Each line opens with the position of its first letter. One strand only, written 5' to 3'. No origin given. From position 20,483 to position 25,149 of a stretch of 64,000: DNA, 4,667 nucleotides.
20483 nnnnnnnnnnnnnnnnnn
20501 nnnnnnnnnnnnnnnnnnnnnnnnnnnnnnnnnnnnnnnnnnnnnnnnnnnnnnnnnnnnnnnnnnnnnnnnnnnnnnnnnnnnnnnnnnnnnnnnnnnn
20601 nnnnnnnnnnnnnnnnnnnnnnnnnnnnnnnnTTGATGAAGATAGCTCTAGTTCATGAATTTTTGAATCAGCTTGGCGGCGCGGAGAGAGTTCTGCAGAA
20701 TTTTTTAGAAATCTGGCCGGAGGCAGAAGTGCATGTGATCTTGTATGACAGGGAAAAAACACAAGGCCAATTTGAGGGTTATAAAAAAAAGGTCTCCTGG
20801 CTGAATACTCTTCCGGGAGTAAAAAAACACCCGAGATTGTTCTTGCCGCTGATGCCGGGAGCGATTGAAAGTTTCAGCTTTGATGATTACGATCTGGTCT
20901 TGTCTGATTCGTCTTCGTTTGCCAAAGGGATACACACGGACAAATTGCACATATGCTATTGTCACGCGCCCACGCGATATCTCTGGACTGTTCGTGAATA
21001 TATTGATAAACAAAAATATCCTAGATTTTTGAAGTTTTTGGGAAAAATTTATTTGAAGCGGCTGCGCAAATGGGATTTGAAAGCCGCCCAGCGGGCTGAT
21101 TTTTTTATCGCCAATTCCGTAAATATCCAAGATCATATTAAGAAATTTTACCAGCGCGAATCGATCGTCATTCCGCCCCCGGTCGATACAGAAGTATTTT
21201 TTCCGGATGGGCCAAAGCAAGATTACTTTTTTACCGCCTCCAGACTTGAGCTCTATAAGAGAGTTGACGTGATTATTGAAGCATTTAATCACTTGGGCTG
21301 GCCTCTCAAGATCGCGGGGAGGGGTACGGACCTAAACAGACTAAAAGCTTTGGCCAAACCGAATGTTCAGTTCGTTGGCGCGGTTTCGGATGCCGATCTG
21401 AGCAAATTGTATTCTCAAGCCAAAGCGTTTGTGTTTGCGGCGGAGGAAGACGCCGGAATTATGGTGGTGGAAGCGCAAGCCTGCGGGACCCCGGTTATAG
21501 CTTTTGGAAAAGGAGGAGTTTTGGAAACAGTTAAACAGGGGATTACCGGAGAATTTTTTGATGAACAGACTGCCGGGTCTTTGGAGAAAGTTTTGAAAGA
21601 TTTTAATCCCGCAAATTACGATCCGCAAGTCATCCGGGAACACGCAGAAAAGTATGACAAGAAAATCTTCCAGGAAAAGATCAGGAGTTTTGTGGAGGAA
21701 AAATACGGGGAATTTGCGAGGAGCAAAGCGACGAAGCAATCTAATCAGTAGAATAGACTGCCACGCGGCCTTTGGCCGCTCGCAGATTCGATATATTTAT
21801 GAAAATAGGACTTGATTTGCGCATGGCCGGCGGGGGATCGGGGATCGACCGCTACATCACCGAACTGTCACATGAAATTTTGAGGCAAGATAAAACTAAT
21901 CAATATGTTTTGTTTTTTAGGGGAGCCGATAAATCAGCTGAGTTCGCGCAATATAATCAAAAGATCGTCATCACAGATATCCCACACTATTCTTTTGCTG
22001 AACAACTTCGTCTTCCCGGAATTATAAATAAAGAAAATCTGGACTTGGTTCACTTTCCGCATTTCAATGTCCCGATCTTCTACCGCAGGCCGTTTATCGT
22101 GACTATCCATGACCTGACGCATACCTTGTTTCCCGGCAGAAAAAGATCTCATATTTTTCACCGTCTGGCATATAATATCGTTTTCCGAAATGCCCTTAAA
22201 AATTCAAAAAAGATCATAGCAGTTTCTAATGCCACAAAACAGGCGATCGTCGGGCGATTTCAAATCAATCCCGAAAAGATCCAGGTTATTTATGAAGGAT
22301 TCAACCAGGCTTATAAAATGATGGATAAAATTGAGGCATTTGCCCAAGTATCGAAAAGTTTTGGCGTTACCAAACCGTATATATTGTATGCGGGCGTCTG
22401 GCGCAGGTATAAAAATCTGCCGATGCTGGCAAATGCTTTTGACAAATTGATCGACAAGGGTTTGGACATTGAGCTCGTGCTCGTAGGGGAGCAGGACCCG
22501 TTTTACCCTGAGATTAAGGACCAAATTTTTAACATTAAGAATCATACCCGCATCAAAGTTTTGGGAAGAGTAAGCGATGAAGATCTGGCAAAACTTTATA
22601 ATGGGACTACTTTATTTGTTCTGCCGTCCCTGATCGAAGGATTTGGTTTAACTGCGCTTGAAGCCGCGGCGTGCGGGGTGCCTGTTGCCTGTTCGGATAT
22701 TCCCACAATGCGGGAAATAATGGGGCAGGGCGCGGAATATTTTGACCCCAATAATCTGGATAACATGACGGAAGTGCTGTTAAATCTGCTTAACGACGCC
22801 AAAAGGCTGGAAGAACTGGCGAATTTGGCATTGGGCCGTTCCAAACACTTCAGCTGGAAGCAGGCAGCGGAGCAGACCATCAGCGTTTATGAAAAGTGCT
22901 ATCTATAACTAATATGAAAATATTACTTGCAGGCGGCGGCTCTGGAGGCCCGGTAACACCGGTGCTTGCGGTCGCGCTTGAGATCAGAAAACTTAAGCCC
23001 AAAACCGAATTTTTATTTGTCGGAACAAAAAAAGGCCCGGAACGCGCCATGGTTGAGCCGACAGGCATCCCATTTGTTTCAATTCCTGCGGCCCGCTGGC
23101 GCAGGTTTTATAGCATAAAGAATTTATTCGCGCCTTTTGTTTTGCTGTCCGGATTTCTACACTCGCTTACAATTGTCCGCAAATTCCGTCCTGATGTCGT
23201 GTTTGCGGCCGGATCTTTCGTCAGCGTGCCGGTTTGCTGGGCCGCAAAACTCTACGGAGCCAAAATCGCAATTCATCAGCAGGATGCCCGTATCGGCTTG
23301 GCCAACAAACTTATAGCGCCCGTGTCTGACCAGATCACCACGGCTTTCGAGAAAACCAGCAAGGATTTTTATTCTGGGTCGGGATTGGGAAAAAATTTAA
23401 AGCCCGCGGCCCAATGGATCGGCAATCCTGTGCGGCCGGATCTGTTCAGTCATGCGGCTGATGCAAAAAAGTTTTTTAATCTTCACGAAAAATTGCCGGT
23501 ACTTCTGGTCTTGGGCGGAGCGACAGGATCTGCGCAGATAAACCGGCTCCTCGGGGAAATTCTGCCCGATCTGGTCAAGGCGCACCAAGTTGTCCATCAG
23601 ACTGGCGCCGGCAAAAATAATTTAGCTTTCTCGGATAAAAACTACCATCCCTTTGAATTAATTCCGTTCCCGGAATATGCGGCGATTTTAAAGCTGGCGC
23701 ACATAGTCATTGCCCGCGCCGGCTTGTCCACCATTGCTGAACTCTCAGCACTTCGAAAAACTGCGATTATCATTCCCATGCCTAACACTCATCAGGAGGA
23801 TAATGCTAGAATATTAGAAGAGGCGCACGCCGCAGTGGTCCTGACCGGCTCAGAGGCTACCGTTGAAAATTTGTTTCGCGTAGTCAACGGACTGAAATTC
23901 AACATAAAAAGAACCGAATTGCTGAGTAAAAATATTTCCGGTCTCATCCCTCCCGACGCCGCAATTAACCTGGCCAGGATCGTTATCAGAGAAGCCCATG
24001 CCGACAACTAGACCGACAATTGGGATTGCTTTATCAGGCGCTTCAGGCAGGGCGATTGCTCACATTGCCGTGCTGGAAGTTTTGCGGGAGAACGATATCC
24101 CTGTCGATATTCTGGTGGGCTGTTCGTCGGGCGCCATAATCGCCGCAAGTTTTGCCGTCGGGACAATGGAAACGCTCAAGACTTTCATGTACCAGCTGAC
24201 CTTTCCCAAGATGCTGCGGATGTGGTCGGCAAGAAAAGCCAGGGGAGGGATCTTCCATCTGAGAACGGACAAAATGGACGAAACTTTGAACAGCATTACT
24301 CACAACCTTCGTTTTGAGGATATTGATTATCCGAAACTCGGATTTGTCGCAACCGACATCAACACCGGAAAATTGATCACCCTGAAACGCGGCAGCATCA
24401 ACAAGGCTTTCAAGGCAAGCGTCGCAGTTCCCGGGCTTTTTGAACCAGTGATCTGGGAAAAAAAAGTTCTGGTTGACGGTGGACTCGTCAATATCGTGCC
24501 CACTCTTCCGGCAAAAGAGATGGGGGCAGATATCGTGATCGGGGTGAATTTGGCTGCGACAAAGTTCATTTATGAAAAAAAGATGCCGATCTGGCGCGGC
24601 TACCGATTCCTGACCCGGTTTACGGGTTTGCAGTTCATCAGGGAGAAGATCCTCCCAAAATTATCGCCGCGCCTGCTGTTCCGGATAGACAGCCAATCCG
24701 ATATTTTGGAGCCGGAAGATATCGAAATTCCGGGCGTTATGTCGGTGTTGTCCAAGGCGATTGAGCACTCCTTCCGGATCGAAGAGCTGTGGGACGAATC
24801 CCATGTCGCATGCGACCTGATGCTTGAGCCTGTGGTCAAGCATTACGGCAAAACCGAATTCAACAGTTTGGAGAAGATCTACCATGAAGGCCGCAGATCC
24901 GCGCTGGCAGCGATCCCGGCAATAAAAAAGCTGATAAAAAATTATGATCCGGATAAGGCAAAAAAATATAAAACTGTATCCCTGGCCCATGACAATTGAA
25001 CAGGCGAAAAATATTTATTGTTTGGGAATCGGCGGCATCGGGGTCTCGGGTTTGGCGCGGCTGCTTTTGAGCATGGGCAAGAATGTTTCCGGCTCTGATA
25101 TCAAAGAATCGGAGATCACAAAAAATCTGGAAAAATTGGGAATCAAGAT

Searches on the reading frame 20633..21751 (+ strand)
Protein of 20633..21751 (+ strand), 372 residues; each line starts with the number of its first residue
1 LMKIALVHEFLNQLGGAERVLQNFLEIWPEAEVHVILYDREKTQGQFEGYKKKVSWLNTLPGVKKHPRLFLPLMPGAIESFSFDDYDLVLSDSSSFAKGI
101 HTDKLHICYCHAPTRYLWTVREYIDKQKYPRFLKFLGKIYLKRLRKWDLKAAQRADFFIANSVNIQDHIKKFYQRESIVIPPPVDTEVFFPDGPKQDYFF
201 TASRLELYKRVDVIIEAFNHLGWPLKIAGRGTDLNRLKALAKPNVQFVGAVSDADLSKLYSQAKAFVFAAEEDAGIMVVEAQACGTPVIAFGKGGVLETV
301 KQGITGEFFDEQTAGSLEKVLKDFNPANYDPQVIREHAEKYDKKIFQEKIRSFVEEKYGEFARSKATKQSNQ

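Call 19: search_protein_families(library=pfam, proteins=[window:20633-21751:+], max_evalue=0.01)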
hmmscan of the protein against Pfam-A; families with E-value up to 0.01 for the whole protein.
window:20633-21751:+ (372 aa): 5 families
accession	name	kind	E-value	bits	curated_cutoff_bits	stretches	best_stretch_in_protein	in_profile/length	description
PF00534.26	Glycos_transf_1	-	2.1e-27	96.2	26.4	1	195-324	14-155/172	Glycosyl transferases group 1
PF13692.12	Glyco_trans_1_4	-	3.4e-19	69.9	27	1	199-314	4-129/142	Glycosyl transferases group 1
PF13439.12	Glyco_transf_4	-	3.2e-12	47.2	28.5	1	15-187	2-169/170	Glycosyltransferase Family 4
PF18558.8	HTH_51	-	0.0015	18.6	50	1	211-242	32-63/88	Methyltransferase, Helix-turn-helix domain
PF13524.12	Glyco_trans_1_2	-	0.0017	18.7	25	1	214-312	5-101/144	Glycosyl transferase-like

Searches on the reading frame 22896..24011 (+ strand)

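Call 80: search_protein_families(library=pfam, proteins=[window:22896-24011:+], max_evalue=0.0001)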
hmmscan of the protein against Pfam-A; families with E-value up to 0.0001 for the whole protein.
window:22896-24011:+ (371 aa): 3 families
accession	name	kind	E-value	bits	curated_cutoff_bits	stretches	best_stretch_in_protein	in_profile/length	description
PF03033.26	Glyco_transf_28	-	2e-26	93.2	26.2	1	9-147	1-137/139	Glycosyltransferase family 28 N-terminal domain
PF04101.22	Glyco_tran_28_C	-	6.1e-26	91.9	22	1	202-341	1-148/166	Glycosyltransferase family 28 C-terminal domain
PF13579.12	Glyco_trans_4_4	-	9.1e-06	26.5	29.7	1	18-133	2-106/158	Glycosyl transferase 4-like domain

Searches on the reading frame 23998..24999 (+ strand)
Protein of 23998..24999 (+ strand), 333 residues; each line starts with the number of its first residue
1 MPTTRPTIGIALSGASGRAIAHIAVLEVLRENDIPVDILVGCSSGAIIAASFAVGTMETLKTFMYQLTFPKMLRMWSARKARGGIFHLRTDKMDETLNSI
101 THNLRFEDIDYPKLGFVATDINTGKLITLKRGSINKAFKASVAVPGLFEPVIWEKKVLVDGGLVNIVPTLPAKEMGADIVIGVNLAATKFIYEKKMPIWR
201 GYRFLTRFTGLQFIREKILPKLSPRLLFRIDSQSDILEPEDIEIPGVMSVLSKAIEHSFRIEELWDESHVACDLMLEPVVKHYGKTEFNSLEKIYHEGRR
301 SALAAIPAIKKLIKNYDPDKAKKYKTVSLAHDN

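Call 80: search_protein_families(library=pfam, proteins=[window:23998-24999:+], max_evalue=0.0001)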
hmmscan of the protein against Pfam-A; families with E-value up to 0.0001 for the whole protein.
window:23998-24999:+ (333 aa): 1 family
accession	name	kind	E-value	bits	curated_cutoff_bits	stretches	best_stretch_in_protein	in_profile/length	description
PF01734.28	Patatin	-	1.8e-18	67.9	27.7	1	11-172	2-190/191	Patatin-like phospholipase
